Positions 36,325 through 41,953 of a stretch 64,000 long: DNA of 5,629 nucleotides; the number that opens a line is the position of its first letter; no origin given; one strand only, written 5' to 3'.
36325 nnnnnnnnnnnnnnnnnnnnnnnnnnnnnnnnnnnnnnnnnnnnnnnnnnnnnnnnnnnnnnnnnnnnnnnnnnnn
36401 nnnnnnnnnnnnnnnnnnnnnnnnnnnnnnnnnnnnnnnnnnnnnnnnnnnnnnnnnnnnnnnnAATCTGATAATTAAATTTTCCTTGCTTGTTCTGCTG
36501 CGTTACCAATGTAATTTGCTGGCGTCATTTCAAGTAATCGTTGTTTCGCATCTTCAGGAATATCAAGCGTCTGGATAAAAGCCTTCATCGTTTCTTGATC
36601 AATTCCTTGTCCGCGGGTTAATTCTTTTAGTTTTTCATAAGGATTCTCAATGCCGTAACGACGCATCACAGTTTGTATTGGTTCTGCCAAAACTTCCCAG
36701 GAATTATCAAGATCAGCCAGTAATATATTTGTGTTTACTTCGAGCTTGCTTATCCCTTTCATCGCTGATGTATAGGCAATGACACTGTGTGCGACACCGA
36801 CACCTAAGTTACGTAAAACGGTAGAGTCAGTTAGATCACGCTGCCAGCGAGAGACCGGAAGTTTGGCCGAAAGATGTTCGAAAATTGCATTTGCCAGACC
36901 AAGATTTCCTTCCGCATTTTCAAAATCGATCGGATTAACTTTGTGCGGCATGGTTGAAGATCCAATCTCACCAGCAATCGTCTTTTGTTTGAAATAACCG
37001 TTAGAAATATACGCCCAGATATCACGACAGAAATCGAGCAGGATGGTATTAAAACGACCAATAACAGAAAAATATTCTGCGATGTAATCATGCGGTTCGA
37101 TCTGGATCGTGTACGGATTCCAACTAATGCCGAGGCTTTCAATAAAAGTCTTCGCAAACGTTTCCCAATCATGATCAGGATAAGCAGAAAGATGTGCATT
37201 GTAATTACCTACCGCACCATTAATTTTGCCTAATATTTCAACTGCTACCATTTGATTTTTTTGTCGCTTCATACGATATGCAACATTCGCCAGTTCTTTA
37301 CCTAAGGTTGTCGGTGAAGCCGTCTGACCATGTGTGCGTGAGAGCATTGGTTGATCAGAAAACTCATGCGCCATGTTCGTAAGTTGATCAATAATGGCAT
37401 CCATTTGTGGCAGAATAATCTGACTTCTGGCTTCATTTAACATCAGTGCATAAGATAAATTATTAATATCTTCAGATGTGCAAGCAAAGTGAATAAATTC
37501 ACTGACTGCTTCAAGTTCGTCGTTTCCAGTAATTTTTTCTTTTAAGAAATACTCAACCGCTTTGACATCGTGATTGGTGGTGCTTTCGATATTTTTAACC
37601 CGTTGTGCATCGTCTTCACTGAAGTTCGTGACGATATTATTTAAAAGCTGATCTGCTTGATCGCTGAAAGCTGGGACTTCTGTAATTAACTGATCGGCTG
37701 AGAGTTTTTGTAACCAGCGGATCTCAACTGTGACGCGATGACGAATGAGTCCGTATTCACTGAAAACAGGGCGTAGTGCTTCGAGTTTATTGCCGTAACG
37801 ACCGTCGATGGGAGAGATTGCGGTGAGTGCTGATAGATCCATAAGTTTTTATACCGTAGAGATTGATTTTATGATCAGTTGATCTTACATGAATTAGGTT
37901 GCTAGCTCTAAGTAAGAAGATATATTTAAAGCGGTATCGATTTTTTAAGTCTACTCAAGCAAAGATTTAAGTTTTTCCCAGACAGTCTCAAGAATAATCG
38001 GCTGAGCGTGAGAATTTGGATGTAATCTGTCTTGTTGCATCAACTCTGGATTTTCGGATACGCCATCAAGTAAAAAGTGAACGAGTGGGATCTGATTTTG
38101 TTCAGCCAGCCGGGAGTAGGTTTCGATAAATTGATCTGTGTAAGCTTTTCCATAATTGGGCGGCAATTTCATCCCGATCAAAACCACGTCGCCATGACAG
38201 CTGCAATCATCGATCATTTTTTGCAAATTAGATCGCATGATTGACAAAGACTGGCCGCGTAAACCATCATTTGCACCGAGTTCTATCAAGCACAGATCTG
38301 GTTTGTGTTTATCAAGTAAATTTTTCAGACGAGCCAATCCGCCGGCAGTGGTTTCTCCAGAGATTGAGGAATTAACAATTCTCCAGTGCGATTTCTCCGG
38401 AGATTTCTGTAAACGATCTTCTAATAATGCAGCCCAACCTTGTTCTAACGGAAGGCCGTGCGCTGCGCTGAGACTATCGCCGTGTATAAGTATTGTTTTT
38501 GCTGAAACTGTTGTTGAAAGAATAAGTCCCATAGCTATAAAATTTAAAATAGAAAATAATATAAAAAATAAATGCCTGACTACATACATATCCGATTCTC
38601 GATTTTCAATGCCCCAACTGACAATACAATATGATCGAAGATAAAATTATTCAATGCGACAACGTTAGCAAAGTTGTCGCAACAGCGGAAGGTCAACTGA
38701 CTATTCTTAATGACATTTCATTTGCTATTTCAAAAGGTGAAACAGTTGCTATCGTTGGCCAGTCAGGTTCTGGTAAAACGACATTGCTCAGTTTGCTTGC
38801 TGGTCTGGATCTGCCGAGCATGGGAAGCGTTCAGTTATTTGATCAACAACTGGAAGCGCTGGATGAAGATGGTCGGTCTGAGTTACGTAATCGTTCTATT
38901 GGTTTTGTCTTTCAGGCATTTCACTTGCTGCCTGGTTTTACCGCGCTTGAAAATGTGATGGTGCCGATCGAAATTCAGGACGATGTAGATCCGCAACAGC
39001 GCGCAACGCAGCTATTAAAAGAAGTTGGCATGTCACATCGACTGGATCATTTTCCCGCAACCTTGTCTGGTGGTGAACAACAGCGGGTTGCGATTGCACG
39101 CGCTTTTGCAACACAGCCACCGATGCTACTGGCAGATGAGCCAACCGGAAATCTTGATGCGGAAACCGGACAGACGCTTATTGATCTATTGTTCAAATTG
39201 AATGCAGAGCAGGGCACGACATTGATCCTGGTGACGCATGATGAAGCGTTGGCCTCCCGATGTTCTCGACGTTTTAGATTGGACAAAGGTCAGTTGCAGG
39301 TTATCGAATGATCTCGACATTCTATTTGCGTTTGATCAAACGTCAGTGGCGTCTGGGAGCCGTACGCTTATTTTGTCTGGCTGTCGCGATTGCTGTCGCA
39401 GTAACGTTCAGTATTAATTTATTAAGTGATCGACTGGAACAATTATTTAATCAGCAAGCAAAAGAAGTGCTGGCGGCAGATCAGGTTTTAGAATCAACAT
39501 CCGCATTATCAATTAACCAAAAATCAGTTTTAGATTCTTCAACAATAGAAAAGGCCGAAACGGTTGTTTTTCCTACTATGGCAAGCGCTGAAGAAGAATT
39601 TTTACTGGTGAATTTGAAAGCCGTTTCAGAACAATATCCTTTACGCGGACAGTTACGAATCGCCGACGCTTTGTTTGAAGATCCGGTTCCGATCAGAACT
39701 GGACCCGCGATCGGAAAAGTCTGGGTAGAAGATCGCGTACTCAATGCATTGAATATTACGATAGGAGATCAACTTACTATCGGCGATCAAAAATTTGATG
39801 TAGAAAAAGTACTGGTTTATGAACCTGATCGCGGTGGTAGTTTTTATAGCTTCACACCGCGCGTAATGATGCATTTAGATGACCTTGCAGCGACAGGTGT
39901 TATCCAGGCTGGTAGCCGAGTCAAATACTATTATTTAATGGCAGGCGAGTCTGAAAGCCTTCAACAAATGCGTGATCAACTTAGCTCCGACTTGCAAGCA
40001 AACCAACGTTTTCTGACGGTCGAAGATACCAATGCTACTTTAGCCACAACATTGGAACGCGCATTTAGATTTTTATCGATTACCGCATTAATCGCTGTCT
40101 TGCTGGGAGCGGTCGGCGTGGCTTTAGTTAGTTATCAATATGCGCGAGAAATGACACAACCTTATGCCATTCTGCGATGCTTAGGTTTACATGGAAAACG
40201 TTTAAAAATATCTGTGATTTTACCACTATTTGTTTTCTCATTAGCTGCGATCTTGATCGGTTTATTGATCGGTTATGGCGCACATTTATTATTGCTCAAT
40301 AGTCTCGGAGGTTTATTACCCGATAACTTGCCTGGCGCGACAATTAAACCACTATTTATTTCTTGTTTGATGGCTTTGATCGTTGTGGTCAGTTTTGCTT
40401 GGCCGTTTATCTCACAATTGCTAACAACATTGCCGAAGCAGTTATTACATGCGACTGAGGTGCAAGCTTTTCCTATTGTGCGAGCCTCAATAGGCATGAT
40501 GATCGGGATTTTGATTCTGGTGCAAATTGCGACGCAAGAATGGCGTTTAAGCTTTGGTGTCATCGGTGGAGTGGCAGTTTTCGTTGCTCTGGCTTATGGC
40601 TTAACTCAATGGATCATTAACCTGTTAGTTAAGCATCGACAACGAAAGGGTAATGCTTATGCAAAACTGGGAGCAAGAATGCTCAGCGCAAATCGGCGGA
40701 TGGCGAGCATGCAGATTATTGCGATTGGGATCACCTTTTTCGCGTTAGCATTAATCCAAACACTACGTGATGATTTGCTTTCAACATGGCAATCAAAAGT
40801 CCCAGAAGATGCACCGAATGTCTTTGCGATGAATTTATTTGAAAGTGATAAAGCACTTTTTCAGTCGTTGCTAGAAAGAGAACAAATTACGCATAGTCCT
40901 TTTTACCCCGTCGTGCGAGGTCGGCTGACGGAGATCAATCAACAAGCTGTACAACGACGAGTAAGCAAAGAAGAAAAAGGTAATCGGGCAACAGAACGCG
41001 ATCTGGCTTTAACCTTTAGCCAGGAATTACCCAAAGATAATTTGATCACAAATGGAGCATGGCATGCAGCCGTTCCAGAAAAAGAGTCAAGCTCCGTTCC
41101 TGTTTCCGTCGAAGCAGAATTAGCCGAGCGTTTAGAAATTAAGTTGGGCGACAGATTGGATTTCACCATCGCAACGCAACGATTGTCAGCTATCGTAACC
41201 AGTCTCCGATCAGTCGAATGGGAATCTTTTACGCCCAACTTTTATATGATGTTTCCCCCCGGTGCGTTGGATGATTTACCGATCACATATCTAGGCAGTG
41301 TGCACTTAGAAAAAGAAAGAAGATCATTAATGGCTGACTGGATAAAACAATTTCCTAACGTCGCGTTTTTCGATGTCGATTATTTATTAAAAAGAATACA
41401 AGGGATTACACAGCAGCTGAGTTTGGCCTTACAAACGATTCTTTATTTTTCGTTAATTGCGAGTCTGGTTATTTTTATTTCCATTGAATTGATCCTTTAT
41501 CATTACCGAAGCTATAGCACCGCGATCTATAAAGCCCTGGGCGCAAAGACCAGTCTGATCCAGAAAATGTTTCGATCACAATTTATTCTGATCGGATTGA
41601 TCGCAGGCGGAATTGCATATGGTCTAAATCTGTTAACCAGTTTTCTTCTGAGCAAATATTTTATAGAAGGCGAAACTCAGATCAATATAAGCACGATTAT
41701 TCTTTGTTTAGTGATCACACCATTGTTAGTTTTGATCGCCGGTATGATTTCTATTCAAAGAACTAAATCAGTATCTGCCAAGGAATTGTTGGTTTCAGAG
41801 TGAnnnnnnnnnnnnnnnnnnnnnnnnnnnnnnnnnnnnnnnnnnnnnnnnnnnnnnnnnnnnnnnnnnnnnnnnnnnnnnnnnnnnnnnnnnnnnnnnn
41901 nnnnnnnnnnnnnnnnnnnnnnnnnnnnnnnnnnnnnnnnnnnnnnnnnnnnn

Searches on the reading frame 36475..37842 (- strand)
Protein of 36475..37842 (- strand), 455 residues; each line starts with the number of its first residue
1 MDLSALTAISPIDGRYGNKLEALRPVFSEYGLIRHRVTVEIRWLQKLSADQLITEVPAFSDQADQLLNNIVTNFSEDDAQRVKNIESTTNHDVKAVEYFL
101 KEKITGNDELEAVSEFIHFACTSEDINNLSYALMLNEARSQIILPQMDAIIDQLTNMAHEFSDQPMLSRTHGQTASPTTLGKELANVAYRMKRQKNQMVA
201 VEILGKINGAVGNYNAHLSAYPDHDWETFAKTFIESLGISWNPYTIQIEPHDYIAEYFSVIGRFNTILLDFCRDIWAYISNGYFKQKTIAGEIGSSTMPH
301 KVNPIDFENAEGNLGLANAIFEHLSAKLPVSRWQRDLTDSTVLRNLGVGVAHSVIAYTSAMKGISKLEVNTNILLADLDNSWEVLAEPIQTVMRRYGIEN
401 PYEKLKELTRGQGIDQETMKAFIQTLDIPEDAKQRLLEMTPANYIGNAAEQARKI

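Call 54: search_protein_families(library=pfam, proteins=[window:36475-37842:-], max_evalue=1e-8)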
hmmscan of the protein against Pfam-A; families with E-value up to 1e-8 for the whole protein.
window:36475-37842:- (455 aa): 2 families
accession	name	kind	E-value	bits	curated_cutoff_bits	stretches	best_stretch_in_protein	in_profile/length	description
PF00206.25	Lyase_1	-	2.3e-64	218.2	27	1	14-312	1-305/312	Lyase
PF08328.16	ASL_C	-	2e-53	179.8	35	1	331-445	1-115/115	Adenylosuccinate lyase C-terminal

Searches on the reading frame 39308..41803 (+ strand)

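Call 54: search_protein_families(library=pfam, proteins=[window:39308-41803:+], max_evalue=1e-8)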
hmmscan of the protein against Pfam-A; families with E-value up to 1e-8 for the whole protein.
window:39308-41803:+ (831 aa): 1 family
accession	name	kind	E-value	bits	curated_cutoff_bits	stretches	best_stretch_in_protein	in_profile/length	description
PF02687.27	FtsX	-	2.8e-12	47.2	25.5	0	258-373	2-117/120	FtsX-like permease C-terminal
